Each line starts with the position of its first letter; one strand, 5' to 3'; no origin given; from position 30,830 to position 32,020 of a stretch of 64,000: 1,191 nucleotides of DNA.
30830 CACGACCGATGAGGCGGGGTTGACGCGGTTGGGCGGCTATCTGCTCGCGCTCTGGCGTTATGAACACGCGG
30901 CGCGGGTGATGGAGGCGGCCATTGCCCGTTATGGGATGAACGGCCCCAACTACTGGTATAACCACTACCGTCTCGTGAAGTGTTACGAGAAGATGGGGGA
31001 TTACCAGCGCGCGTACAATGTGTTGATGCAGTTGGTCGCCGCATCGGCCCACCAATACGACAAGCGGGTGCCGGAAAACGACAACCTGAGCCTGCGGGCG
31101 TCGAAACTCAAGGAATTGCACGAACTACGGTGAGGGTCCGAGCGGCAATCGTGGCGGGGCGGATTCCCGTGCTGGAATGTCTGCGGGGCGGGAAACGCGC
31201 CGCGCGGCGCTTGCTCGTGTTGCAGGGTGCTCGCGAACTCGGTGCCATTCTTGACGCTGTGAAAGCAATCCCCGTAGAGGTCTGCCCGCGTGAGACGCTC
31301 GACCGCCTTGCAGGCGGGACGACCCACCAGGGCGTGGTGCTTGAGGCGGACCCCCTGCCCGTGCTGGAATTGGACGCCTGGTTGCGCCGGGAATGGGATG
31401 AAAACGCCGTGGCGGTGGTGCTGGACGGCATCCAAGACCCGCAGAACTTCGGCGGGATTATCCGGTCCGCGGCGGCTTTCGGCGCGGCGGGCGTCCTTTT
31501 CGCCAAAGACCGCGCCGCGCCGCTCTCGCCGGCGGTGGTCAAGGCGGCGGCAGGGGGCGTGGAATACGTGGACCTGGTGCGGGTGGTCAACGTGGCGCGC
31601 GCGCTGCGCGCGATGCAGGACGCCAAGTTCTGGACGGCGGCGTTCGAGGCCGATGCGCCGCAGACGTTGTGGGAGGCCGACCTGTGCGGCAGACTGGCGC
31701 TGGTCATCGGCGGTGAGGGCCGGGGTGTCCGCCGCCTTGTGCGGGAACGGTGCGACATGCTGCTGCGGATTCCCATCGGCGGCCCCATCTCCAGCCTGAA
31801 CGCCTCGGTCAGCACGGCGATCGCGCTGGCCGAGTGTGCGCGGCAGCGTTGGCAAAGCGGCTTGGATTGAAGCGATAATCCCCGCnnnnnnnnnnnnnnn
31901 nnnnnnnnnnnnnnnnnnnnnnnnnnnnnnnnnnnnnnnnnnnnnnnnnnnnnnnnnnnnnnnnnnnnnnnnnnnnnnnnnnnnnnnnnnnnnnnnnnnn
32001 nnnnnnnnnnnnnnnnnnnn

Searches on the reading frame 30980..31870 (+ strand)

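Call 85: search_protein_families(library=pfam, proteins=[window:30980-31870:+], max_evalue=0.001)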
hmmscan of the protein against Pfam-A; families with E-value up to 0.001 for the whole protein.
window:30980-31870:+ (296 aa): 2 families
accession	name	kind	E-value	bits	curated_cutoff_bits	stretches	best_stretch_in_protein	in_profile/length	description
PF00588.24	SpoU_methylase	-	2.2e-36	125.5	29.7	1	144-283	2-141/142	SpoU rRNA Methylase family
PF08032.17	SpoU_sub_bind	-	4.6e-13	49.7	22.8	1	57-127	1-74/76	RNA 2'-O ribose methyltransferase substrate binding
